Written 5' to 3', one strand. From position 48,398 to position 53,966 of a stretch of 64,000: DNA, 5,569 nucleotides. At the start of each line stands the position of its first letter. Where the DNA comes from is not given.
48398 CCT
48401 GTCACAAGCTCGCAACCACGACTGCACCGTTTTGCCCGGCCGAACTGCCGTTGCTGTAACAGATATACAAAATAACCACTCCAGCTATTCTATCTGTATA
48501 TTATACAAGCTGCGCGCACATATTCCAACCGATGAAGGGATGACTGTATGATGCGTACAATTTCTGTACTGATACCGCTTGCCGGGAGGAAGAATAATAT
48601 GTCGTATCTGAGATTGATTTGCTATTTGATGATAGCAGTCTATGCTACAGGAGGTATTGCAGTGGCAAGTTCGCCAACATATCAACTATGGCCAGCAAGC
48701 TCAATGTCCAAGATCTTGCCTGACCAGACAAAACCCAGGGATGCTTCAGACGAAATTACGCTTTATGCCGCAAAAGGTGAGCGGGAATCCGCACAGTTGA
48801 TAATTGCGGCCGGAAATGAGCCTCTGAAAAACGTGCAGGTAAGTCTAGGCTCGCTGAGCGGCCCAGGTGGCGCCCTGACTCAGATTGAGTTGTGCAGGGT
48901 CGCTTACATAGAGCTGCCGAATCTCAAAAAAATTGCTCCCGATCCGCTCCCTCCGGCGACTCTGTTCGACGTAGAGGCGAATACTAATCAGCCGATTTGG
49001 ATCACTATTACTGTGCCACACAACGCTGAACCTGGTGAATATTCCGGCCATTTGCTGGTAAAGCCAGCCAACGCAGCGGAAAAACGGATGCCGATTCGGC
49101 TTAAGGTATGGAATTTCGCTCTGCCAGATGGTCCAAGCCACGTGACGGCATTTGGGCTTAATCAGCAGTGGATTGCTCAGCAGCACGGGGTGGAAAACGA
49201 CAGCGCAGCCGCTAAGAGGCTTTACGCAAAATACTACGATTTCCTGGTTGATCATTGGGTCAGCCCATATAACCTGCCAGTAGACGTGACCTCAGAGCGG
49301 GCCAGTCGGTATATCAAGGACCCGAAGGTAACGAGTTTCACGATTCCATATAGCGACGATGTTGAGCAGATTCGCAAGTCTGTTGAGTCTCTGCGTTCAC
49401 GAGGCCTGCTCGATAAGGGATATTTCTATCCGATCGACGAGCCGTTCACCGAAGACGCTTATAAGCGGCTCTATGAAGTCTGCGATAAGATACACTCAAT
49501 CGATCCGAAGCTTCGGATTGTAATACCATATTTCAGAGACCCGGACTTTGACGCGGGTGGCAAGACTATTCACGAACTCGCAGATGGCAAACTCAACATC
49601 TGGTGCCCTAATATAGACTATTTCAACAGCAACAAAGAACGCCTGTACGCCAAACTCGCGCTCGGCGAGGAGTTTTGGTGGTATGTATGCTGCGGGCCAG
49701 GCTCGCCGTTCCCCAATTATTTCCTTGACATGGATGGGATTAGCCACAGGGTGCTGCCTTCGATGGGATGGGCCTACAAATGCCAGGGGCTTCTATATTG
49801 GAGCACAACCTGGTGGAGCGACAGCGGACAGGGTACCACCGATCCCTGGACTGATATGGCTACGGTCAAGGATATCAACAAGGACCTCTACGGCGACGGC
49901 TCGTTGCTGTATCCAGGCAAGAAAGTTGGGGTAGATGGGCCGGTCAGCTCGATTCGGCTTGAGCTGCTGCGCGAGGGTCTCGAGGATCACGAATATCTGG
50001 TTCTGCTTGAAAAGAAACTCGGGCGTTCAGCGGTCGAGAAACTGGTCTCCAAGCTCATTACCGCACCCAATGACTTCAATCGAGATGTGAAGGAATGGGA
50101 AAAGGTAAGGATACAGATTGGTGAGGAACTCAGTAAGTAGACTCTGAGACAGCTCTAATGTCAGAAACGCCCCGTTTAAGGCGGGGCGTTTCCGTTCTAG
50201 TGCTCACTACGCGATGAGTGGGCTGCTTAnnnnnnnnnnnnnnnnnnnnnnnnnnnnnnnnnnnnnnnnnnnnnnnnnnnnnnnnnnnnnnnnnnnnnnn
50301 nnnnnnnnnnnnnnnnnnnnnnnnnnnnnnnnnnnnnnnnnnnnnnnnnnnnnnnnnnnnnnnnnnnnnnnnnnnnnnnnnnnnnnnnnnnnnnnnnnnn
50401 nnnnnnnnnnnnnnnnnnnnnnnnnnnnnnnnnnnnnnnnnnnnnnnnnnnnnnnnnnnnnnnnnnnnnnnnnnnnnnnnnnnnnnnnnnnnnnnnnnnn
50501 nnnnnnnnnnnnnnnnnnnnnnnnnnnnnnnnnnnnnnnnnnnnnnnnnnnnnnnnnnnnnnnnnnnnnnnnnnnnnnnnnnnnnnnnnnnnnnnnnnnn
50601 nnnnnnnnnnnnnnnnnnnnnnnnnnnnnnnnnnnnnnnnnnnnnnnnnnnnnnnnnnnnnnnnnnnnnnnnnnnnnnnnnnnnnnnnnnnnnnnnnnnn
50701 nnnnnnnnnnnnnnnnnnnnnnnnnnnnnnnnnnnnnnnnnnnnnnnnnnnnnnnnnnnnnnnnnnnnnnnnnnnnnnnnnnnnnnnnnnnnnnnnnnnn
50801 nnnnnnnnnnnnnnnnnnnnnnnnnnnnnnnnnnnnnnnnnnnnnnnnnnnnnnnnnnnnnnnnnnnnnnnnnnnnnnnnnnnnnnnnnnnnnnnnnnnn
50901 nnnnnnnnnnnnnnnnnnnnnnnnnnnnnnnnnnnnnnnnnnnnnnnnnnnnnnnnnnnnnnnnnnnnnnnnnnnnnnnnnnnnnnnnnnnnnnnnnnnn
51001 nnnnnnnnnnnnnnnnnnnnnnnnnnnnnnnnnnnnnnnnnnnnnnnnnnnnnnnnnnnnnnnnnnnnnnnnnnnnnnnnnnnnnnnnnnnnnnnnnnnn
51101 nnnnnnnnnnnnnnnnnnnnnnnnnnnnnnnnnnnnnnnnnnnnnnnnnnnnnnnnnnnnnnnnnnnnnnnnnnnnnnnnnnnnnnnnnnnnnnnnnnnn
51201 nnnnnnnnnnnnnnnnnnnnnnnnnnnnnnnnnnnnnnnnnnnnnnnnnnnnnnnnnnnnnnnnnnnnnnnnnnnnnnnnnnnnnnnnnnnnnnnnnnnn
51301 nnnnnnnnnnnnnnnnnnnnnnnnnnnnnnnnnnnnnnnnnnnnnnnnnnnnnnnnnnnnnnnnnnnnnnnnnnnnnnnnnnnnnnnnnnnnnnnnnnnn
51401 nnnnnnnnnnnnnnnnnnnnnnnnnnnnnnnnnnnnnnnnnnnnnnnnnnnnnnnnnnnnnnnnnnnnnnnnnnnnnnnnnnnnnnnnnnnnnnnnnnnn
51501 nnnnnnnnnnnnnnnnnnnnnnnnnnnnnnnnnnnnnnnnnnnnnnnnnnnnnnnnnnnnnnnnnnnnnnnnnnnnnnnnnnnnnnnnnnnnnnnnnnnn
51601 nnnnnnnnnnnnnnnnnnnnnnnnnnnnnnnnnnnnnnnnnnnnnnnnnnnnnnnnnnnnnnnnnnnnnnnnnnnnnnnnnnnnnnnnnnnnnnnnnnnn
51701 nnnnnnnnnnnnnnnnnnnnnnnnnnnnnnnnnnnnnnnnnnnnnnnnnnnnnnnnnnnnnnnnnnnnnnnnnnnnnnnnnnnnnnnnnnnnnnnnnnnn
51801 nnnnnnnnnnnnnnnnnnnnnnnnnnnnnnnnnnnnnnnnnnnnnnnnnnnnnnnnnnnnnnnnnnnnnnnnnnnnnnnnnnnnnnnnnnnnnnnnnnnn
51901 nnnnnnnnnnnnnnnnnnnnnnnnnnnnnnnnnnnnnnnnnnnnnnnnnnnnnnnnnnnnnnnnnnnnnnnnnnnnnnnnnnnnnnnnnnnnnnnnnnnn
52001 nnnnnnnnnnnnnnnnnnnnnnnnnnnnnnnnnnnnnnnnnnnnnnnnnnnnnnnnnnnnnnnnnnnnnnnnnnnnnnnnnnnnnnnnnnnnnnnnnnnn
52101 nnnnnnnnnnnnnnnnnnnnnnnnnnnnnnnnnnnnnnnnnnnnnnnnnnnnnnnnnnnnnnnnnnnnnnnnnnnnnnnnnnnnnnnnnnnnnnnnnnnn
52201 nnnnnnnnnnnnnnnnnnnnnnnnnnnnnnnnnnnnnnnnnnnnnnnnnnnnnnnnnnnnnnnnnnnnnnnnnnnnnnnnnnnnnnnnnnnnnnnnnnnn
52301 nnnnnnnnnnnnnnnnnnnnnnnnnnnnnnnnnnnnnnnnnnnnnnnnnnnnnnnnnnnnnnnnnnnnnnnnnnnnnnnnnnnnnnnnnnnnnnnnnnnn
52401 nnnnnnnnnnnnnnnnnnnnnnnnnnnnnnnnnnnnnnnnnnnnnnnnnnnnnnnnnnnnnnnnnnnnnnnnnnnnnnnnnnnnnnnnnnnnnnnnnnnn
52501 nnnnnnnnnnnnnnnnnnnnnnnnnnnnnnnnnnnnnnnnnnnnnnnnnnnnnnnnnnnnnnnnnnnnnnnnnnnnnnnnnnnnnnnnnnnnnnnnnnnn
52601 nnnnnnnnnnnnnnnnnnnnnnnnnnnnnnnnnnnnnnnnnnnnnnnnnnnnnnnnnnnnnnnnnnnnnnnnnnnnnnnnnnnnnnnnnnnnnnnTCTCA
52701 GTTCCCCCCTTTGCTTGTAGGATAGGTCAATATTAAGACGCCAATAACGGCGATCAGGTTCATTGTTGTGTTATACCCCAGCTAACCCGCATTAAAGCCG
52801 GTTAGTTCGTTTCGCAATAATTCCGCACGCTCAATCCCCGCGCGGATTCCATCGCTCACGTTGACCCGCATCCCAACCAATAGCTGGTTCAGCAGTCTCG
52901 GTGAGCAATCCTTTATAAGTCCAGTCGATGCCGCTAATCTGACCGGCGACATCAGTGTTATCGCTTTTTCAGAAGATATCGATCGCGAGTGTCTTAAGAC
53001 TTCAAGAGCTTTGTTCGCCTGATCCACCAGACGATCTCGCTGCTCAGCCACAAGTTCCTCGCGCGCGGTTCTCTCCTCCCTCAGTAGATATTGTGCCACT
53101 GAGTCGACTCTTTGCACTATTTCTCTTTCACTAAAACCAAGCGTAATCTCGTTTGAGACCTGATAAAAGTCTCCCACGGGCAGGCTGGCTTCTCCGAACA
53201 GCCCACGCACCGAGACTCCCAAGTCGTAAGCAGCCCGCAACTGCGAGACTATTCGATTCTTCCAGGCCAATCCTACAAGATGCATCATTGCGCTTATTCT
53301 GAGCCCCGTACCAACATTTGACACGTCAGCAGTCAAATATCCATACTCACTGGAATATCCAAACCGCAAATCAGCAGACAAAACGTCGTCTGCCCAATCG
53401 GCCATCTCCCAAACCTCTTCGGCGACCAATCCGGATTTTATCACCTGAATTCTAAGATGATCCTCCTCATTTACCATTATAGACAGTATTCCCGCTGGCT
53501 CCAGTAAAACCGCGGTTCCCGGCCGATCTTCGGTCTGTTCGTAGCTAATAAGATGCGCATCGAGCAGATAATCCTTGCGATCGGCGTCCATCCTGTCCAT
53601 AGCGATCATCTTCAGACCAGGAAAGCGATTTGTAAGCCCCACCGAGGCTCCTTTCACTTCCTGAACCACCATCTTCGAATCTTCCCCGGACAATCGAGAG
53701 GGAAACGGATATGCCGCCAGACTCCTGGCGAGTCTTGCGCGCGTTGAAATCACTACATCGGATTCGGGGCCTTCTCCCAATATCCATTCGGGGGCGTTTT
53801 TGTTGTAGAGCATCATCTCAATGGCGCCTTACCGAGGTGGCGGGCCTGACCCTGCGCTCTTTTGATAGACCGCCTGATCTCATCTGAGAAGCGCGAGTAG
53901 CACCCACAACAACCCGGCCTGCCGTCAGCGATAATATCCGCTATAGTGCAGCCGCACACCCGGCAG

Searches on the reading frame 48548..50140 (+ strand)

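Call 46: search_protein_families(library=pfam, proteins=[window:48548-50140:+], max_evalue=0.00001)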
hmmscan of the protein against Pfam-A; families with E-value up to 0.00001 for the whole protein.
window:48548-50140:+ (530 aa): 3 families
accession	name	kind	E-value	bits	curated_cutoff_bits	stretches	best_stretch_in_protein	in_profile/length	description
PF13320.12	GH123_cat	-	7e-21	75.4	23.1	1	243-486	103-323/324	Glycoside hydrolase 123, catalytic domain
PF22680.2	Glyco_hydro_123_N_2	-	1.6e-13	51.2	27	1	65-172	18-141/142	Glycoside hydrolase 123 N-terminal domain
PF19543.5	GH123_N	-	1.5e-11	43.4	22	1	53-218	176-336/969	Glycoside hydrolase 123, N-terminal domain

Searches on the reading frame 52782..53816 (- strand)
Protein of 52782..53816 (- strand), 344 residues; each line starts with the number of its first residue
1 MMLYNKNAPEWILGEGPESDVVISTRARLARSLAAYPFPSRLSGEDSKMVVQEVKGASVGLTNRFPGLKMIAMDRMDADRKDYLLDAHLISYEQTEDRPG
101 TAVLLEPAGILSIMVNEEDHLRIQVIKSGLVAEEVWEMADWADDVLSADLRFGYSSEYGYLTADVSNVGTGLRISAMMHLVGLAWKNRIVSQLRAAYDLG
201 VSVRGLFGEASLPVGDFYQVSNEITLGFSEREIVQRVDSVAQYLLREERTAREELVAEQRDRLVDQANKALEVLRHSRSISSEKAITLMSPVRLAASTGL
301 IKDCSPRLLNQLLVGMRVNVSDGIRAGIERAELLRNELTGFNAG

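Call 46: search_protein_families(library=pfam, proteins=[window:52782-53816:-], max_evalue=0.00001)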
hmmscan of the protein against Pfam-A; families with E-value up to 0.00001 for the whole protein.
window:52782-53816:- (344 aa): 1 family
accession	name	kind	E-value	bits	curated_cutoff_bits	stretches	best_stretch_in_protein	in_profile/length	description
PF00217.24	ATP-gua_Ptrans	-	8.6e-50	169.4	22.4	1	54-250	6-202/203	ATP:guanido phosphotransferase, C-terminal catalytic domain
